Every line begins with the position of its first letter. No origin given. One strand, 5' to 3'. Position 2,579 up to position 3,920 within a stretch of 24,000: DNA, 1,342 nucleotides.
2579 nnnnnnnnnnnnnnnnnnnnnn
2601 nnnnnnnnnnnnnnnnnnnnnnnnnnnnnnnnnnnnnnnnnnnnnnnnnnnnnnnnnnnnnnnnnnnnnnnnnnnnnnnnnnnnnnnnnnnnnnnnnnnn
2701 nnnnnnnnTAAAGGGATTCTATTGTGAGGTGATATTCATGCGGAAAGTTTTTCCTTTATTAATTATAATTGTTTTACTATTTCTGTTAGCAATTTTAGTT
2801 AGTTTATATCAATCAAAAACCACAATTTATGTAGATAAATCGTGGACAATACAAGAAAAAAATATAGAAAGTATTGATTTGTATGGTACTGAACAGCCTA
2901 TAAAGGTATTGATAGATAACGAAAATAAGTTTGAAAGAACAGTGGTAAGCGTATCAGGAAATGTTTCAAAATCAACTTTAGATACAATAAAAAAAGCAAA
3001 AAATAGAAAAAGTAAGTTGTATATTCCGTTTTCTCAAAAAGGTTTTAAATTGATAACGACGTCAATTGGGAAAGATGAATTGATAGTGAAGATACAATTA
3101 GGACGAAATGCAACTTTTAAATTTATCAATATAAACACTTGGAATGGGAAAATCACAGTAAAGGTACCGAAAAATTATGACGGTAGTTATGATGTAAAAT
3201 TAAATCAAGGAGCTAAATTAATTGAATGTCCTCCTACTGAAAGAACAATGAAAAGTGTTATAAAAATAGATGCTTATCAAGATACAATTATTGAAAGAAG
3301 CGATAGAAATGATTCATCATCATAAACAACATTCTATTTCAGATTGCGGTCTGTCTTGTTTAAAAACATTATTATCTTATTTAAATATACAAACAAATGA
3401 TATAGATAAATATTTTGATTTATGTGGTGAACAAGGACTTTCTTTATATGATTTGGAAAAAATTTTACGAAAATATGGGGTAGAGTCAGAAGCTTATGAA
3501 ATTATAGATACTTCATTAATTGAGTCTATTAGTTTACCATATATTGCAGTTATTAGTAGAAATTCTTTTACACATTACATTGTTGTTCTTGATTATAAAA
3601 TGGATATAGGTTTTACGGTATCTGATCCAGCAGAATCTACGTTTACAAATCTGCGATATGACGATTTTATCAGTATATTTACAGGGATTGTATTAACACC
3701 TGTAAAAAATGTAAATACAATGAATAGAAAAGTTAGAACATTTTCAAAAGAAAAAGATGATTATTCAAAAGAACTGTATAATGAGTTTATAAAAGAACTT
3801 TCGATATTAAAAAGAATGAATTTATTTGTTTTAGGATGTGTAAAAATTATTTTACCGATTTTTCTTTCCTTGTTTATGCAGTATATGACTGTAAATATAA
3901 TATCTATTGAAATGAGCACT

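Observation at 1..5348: Compact disulfide-peptide (bacteriocin-like) locus: thioredoxin, 32-aa two-Cys precursor, ABC-2 immunity-type pump, LiaG-like protein and C39 exporter, with no modification enzyme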

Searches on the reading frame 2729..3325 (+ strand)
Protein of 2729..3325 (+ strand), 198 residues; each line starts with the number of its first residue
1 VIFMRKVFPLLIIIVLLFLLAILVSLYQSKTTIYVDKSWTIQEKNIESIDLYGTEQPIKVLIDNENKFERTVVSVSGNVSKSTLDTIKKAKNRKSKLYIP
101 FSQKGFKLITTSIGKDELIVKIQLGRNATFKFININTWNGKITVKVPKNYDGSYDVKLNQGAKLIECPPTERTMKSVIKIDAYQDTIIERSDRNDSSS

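Call 4: search_protein_families(library=pfam, proteins=[window:2729-3325:+], max_evalue=0.01)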
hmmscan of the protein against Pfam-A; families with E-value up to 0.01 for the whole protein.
window:2729-3325:+ (198 aa): 1 family
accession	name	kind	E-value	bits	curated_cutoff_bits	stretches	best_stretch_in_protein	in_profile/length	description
PF24016.2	DUF7330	-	0.0039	17.2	27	0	117-161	82-126/187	Domain of unknown function (DUF7330)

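Call 5: search_protein_families(library=ncbifam, proteins=[window:2729-3325:+], max_evalue=0.01)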
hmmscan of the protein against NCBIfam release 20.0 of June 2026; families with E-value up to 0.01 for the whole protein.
window:2729-3325:+ (198 aa): 1 family
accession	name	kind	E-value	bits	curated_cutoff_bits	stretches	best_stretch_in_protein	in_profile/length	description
NF049997.1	LiaG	equivalog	3.5e-05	23.1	285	0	4-122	1-112/286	LiaG family protein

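Call 36: find_homologous_proteins(query=window:2729-3325:+, max_evalue=0.001)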
Query window:2729-3325:+ (198 aa): 4 proteins with E <= 0.001 among 119 candidates.
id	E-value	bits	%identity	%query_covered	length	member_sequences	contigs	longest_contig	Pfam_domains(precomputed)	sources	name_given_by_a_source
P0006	2.0e-118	410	99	98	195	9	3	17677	-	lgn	-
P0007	1.0e-96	340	99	83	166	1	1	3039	-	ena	-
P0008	1.1e-88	314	78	94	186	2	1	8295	-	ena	-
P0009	1.2e-36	144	84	41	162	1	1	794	PF02901.21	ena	-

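Call 43: predict_structure(protein=window:2729-3325:+)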
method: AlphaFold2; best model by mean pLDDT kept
length: 198 residues; sequences in the alignment: 1
mean_pLDDT: 43.1   pTM: 0.35
mean pLDDT of the five models: 43.1, 39.9, 37.7, 37.1, 36.3
residues with pLDDT >= 90: 8; 70-90: 15; 50-70: 11; < 50: 164
segments of 3 or more residues with pLDDT < 50: 28-84, 86-119, 125-131, 133-198
pLDDT, mean of each block of 10 residues (from residue 1): 80 91 61 33 36 38 38 43 48 39 46 42 49 40 37 31 27 25 25 30
secondary structure, 60 per line:
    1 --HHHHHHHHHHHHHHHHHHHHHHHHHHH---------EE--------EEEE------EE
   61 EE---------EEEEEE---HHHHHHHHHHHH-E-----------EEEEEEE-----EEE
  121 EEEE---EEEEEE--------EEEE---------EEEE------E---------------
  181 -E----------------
elements in order: H3-29 E49-52 E59-62 E72-77 H81-92 E106-112 E118-124 E128-133 E142-145 E155-158

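Call 44: search_protein_representatives(protein=window:2729-3325:+)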
Query: 198 residues. Proteins with E-value up to 0.001 (for the whole library): 44; up to 1e-10: 30; up to 1e-30: 5. The best 44 are listed.
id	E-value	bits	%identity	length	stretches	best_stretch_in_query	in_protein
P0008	3.4e-89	313.5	78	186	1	4-189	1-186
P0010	3.1e-46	173.5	47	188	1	4-191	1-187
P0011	1.0e-38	149.1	45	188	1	4-190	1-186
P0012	5.1e-34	133.7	37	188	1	6-189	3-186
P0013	1.8e-33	132.0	38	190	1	5-194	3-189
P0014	5.0e-30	120.7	38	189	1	4-192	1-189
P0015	1.6e-28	115.8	35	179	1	4-189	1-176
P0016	4.3e-27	111.2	40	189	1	17-167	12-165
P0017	3.7e-26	108.2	37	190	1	4-185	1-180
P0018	2.3e-25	105.5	32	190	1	7-190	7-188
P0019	1.4e-24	103.0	29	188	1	4-190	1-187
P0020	6.7e-24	100.8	34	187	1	11-185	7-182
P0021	2.4e-19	85.9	37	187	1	10-189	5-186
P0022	4.7e-19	85.0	43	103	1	5-107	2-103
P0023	3.3e-17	79.0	29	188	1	8-180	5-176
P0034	4.7e-13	65.4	26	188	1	15-188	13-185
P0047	9.3e-05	38.4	27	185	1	4-162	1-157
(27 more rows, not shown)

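Call 47: find_encoding_contigs(protein=P0021, flank=6000, max_places=2)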
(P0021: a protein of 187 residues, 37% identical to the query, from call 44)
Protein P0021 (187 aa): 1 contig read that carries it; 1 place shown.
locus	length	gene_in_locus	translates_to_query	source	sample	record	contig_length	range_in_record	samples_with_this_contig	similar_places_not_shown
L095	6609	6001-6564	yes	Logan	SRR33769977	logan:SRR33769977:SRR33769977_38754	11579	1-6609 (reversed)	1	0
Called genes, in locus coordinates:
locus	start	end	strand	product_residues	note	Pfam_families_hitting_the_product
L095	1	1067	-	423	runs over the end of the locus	PF03611:EIIC-GAT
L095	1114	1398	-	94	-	PF02302:PTS_IIB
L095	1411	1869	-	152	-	PF00359:PTS_EIIA_2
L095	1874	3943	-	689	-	PF05043:Mga, PF00874:PRD, PF00359:PTS_EIIA_2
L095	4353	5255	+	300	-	PF00005:ABC_tran, PF13304:AAA_21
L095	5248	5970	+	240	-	-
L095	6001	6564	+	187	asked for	-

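Call 49: find_encoding_contigs(protein=P0034, flank=7000, max_places=2)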
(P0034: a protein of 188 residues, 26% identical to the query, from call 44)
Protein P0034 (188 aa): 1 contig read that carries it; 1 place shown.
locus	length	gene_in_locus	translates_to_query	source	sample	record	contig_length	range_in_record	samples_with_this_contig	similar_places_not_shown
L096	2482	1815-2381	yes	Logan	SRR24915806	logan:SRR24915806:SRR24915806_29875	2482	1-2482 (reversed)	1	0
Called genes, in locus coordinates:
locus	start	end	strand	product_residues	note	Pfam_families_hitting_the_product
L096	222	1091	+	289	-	PF00005:ABC_tran, PF13304:AAA_21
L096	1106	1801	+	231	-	-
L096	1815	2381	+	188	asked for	-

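Call 50: find_encoding_contigs(protein=P0047, flank=7000, max_places=2)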
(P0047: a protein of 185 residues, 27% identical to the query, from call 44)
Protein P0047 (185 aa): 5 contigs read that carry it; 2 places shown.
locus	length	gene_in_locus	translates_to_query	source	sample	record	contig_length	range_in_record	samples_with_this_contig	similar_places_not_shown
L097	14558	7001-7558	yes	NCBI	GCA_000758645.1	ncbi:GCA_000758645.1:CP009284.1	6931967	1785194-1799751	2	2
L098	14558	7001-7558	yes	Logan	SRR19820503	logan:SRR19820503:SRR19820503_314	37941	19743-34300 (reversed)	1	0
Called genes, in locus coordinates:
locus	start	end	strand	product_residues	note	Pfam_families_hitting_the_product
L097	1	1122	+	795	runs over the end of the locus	PF06165:GH94_b-supersand, PF17167:Glyco_hydro_94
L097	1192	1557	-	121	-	PF00392:GntR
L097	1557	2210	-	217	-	PF13346:ABC2_membrane_5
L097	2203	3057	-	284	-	PF00005:ABC_tran, PF13304:AAA_21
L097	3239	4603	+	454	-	PF14501:HATPase_c_5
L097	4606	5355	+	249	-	PF00072:Response_reg, PF04397:LytTR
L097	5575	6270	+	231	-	PF00005:ABC_tran, PF13304:AAA_21 (weak)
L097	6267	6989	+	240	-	-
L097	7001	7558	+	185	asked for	-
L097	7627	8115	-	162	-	PF04073:tRNA_edit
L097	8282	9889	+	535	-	PF17203:sCache_3_2, PF00989:PAS (weak), PF14689:SPOB_a, PF13581:HATPase_c_2 (weak), PF02518:HATPase_c, PF14501:HATPase_c_5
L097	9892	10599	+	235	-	PF00072:Response_reg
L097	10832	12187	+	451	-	PF03390:2HCT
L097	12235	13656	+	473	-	PF00390:malic, PF03949:Malic_M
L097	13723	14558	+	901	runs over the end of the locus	PF01326:PPDK_N, PF00391:PEP-utilizers, PF02896:PEP-utilizers_C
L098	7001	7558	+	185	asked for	-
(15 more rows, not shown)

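Call 53: predict_structure(alignment_id=A3)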
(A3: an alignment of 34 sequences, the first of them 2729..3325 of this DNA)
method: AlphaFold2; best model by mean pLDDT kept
length: 198 residues; sequences in the alignment: 34
mean_pLDDT: 92.7   pTM: 0.85
mean pLDDT of the five models: 92.7, 92.6, 92.4, 92.2, 92.0
residues with pLDDT >= 90: 160; 70-90: 29; 50-70: 7; < 50: 2
segments of 3 or more residues with pLDDT < 50: none
pLDDT, mean of each block of 10 residues (from residue 1): 79 94 80 97 98 97 94 97 96 97 81 91 97 97 97 98 98 98 98 65
secondary structure, 60 per line:
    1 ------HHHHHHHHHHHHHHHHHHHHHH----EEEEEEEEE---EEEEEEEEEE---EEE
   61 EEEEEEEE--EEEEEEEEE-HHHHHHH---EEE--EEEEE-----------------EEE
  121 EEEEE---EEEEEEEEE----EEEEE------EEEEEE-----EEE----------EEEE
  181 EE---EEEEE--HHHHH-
elements in order: H7-28 E33-41 E45-54 E58-68 E71-79 H81-87 E91-93 E96-100 E118-125 E129-137 E142-146 E153-158 E164-166 E177-182 E186-190 H193-197

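Call 56: fold_search(model_id=the predicted structure, library=pdb)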
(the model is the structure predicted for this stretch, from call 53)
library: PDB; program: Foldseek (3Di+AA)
matches with E <= 10: 54; with E <= 0.001: 8
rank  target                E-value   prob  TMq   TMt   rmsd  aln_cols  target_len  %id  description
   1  4qrk                  2.2e-05  1.00  0.35  0.33   9.3       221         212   12  Crystal structure of a putative cell adhesion protein (CLOSPO_03726) from Clostridium sporogenes ATCC 15579 at 1.95 A re (released 2014-07-23)
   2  7muc_AM               7.1e-05  1.00  0.40  0.29   7.8       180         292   12  Legionella pneumophila Dot/Icm T4SS C1 Reconstruction (released 2021-10-06)
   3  3pet_A                7.1e-05  1.00  0.32  0.30  10.6       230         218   13  Crystal structure of a putative adhesin (BF0245) from Bacteroides fragilis NCTC 9343 at 2.07 A resolution (released 2011-02-09)
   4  3ljy_A                3.7e-04  1.00  0.40  0.35   5.9       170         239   14  Crystal structure of putative adhesin (YP_001304413.1) from Parabacteroides distasonis ATCC 8503 at 2.41 A resolution (released 2010-03-02)
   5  3lyc_A                5.4e-04  1.00  0.35  0.30   8.1       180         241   10  Crystal structure of Putative pectinase (YP_001304412.1) from Parabacteroides distasonis ATCC 8503 at 2.30 A resolutio (released 2010-03-16)
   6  4ygu_D                8.2e-04  0.99  0.32  0.35   9.6       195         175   10  Crystal structure of a putative adhesin (BACEGG_01763) from Bacteroides eggerthii DSM 20697 at 2.20 A resolution (released 2015-03-11)
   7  3ljy_B                8.6e-04  1.00  0.42  0.36   5.7       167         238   12  Crystal structure of putative adhesin (YP_001304413.1) from Parabacteroides distasonis ATCC 8503 at 2.41 A resolution (released 2010-03-02)
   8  4opw_A                8.6e-04  0.99  0.33  0.28  10.8       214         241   13  Crystal structure of a putative adhesin (PARMER_02777) from Parabacteroides merdae ATCC 43184 at 1.75 A resolution (released 2014-04-02)
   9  3lyc_P                1.5e-03  0.99  0.32  0.28   9.8       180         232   10  Crystal structure of Putative pectinase (YP_001304412.1) from Parabacteroides distasonis ATCC 8503 at 2.30 A resolutio (released 2010-03-16)
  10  4opw_B                1.7e-03  0.99  0.34  0.30  10.4       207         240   13  Crystal structure of a putative adhesin (PARMER_02777) from Parabacteroides merdae ATCC 43184 at 1.75 A resolution (released 2014-04-02)
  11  4ygu_B                1.7e-03  0.98  0.31  0.35  10.9       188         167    6  Crystal structure of a putative adhesin (BACEGG_01763) from Bacteroides eggerthii DSM 20697 at 2.20 A resolution (released 2015-03-11)
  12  3lyc_N                1.8e-03  1.00  0.36  0.31   9.5       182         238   10  Crystal structure of Putative pectinase (YP_001304412.1) from Parabacteroides distasonis ATCC 8503 at 2.30 A resolutio (released 2010-03-16)
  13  3lyc_J                2.2e-03  0.98  0.32  0.27  13.4       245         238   11  Crystal structure of Putative pectinase (YP_001304412.1) from Parabacteroides distasonis ATCC 8503 at 2.30 A resolutio (released 2010-03-16)
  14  3lyc_D                2.6e-03  0.99  0.35  0.30   9.2       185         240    8  Crystal structure of Putative pectinase (YP_001304412.1) from Parabacteroides distasonis ATCC 8503 at 2.30 A resolutio (released 2010-03-16)
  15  3lyc_F                3.5e-03  0.99  0.36  0.31   9.0       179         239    8  Crystal structure of Putative pectinase (YP_001304412.1) from Parabacteroides distasonis ATCC 8503 at 2.30 A resolutio (released 2010-03-16)
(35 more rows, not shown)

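Call 58: find_encoding_contigs(protein=P0010, flank=8000, max_places=2)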
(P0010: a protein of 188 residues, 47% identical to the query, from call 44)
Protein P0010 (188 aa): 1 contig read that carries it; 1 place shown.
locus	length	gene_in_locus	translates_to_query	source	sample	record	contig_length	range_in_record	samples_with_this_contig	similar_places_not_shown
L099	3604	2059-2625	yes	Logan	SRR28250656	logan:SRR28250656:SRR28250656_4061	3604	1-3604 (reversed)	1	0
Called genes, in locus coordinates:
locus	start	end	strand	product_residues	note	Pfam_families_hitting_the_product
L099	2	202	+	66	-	?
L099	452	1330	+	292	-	PF00005:ABC_tran, PF13304:AAA_21 (weak)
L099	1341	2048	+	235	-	-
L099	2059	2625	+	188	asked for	-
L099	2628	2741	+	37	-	-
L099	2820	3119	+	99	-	PF03412:Peptidase_C39 (weak)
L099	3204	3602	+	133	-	?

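Call 59: find_encoding_contigs(protein=P0012, flank=8000, max_places=2)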
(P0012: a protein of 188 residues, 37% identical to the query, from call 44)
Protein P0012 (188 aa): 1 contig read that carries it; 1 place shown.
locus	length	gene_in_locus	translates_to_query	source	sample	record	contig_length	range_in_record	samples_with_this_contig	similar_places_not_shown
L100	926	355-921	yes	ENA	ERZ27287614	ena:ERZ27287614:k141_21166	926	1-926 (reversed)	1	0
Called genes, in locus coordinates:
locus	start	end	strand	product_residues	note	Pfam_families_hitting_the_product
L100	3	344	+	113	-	?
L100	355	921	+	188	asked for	-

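Call 60: find_encoding_contigs(protein=P0016, flank=8000, max_places=2)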
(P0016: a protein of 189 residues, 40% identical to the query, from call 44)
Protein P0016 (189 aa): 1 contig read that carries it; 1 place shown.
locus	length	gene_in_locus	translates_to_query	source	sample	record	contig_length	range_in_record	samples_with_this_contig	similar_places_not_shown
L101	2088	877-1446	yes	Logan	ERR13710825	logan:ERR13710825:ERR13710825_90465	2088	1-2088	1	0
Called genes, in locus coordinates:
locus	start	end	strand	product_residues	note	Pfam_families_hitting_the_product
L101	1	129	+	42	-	?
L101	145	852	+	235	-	-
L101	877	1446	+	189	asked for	-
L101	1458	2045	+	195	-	-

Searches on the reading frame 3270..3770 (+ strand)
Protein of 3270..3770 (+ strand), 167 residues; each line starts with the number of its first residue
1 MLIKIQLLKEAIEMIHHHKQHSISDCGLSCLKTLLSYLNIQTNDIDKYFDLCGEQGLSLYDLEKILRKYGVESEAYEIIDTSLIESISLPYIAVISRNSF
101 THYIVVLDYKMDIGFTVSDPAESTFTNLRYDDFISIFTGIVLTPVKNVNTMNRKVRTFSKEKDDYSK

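Call 78: search_solved_structures(query=window:3270-3770:+, max_evalue=0.001, show_alignments=2)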
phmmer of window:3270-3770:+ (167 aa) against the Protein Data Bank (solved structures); distinct sequences matched with E-value up to 0.001: 7.
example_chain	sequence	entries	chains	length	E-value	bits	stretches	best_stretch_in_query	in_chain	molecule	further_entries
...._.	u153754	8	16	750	6e-10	42.7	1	19-141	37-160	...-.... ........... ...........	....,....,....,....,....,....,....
4ry2_A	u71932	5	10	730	7e-10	42.4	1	19-141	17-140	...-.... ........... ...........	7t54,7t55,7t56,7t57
4s0f_A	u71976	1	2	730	7.1e-10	42.4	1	19-141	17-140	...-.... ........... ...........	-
7n87_A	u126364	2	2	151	1.7e-09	41.2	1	19-141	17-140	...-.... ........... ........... | Peptidase C39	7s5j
6v9z_A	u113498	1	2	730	1.3e-08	38.4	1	19-141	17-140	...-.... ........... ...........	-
8vp9_A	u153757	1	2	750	2.4e-07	34.2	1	19-141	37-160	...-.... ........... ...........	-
6mpz_A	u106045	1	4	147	0.0007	23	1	23-142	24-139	Double Glycine Motif Protease domain from AMS/PCAT Transporter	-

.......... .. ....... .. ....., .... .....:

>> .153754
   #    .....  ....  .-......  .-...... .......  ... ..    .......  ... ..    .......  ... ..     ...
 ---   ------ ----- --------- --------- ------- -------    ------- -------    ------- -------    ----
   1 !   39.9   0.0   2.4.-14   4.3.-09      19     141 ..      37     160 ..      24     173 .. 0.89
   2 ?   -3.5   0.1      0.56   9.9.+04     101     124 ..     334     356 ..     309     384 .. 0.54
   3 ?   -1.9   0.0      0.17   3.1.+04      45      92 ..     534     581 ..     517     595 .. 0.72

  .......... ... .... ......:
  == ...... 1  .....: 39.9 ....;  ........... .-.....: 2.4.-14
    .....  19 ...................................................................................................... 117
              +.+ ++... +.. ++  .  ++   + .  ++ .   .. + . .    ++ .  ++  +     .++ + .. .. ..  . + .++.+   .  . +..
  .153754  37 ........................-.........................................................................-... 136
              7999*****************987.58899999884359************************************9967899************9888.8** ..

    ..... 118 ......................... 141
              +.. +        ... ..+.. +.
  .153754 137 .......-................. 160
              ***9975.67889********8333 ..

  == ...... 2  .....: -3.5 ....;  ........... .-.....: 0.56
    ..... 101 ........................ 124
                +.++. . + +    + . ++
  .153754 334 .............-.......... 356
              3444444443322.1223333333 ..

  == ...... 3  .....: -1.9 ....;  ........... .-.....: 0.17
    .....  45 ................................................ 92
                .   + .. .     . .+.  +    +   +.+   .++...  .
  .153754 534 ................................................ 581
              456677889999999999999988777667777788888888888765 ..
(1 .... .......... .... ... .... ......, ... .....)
